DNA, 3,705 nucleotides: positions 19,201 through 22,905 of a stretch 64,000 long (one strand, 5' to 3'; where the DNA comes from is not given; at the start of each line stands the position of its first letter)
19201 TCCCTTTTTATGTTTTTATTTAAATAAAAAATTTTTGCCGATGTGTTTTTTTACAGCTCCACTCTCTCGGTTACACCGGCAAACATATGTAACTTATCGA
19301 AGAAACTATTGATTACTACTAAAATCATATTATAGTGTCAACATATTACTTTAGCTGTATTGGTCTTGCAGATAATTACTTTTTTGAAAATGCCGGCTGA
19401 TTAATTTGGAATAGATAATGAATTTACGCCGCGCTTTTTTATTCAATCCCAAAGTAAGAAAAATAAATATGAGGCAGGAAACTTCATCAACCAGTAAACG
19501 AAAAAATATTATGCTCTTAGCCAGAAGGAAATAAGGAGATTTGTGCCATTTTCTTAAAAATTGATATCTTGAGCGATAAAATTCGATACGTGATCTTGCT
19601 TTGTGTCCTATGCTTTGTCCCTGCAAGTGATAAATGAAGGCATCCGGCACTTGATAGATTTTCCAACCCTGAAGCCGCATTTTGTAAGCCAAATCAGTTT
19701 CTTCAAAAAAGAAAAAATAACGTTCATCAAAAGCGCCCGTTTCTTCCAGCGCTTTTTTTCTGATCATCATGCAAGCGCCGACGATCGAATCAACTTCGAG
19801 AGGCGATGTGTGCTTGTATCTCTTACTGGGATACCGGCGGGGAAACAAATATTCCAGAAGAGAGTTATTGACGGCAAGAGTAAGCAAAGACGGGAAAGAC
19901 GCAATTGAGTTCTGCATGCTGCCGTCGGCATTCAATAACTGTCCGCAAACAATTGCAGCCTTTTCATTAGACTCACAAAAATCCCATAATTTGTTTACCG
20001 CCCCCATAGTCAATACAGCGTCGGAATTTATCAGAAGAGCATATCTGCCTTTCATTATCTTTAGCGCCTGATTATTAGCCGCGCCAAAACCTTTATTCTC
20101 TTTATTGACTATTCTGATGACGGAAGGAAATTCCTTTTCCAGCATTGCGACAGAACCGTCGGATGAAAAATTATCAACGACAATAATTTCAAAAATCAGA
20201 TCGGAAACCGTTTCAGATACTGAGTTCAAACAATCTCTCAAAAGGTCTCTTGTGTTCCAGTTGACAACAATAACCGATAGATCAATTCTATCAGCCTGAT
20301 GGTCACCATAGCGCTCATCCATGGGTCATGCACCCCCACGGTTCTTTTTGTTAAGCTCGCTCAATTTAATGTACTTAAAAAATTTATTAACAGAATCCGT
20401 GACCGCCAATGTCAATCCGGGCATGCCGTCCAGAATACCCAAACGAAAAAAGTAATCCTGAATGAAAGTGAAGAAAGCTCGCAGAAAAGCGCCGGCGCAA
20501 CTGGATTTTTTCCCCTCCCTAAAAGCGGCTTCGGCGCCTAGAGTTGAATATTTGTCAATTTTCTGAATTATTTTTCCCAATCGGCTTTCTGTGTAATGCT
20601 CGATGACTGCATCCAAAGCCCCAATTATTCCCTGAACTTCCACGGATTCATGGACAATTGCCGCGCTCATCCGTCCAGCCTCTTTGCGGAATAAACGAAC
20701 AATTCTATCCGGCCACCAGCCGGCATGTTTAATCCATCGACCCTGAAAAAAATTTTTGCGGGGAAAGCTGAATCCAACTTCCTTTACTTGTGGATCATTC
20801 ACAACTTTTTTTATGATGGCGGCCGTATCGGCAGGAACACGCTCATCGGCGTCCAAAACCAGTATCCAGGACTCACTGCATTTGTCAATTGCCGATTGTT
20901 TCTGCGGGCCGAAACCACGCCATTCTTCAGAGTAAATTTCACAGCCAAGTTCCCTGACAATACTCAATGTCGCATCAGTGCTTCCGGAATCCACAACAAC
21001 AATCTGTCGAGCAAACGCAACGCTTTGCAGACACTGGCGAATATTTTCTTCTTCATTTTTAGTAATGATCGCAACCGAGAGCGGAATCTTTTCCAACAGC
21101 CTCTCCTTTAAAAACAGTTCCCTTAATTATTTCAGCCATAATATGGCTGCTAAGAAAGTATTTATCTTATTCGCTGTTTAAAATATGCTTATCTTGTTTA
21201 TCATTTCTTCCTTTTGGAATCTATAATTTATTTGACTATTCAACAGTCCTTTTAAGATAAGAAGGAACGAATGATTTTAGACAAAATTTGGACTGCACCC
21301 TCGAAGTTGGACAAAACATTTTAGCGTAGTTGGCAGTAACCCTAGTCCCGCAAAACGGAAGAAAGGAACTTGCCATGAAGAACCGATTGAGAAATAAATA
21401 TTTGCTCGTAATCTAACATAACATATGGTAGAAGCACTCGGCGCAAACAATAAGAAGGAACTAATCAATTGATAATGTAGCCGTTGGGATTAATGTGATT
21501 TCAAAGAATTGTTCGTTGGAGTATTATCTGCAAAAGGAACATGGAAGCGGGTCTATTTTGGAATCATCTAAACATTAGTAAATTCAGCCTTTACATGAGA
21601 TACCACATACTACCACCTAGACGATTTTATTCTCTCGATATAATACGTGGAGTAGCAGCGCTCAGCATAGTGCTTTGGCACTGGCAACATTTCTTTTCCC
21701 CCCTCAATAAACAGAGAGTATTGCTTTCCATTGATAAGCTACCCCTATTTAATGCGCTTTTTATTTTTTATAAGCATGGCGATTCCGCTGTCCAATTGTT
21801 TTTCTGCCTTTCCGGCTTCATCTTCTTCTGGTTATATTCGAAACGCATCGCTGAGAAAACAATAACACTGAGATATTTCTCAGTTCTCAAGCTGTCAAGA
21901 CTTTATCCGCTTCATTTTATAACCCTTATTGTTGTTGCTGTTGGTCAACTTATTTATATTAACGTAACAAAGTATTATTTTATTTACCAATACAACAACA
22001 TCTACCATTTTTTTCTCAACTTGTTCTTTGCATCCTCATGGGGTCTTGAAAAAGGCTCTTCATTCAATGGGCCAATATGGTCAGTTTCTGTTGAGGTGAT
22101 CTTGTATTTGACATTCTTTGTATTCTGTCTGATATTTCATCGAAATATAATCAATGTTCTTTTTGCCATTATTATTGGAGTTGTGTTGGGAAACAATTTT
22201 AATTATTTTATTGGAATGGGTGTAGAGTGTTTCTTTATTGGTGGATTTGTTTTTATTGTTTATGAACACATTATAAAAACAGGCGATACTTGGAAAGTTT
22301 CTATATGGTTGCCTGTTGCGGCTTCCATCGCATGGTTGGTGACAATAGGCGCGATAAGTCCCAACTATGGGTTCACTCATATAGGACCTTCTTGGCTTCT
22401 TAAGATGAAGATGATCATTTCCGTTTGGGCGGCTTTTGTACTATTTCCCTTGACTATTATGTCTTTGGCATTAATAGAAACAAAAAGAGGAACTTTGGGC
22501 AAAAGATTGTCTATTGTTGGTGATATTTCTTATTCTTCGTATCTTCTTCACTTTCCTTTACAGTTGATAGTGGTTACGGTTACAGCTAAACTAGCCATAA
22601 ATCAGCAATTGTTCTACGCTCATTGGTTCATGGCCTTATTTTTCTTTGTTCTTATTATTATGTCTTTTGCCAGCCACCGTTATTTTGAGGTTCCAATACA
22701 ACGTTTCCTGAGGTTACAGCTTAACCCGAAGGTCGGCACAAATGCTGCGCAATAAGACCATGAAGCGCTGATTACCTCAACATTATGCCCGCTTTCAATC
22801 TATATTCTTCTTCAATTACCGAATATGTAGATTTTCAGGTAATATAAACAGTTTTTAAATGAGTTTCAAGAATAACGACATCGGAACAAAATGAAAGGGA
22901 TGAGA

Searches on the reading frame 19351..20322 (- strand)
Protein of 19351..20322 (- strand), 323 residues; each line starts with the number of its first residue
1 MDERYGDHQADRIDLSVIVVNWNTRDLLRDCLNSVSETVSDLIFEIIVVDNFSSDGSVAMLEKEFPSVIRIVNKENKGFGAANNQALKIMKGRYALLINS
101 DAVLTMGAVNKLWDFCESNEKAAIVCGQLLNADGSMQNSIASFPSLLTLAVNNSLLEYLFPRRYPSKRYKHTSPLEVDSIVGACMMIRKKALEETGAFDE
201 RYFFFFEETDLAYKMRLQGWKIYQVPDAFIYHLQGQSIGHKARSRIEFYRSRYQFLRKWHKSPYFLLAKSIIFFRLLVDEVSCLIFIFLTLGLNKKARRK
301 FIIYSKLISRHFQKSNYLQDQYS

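Call 82: search_protein_families(library=pfam, max_evalue=0.00001, proteins=[window:19351-20322:-])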
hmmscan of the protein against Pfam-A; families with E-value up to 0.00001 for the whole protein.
window:19351-20322:- (323 aa): 3 families
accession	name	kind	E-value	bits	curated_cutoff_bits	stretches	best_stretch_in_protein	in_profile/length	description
PF00535.33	Glycos_transf_2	-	4.1e-26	92.3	23.3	1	16-195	1-167/168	Glycosyl transferase family 2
PF13641.12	Glyco_tranf_2_3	-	5.3e-18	66.3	27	1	15-238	3-217/230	Glycosyltransferase like family 2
PF13632.12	Glyco_trans_2_3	-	1.7e-07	31.7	27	1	95-247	2-138/198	Glycosyl transferase family group 2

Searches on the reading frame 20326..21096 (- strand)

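Call 82: search_protein_families(library=pfam, max_evalue=0.00001, proteins=[window:20326-21096:-])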
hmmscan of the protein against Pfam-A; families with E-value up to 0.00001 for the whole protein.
window:20326-21096:- (256 aa): 1 family
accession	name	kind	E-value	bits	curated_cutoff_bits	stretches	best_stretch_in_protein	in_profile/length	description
PF00535.33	Glycos_transf_2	-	1e-17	65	23.3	1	7-128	1-134/168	Glycosyl transferase family 2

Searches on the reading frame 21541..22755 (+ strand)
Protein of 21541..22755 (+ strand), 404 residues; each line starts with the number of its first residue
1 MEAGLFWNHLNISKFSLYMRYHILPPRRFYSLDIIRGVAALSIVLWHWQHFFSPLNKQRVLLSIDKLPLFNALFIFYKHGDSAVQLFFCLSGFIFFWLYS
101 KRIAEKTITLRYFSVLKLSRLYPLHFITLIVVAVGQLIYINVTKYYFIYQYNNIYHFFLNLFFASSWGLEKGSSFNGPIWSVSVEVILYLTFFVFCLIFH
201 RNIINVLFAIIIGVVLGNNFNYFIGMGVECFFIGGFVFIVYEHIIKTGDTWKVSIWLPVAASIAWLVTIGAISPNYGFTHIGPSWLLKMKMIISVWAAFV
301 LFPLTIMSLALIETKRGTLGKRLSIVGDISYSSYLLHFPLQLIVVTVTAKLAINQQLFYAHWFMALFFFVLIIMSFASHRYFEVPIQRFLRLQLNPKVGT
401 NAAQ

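Call 83: search_protein_families(library=pfam, max_evalue=0.00001, proteins=[window:21541-22755:+])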
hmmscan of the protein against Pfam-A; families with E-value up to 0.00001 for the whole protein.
window:21541-22755:+ (404 aa): 1 family
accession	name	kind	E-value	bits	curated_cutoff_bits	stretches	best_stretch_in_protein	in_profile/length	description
PF01757.29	Acyl_transf_3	-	1.6e-19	70.5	31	1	30-374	2-322/326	Acyltransferase domain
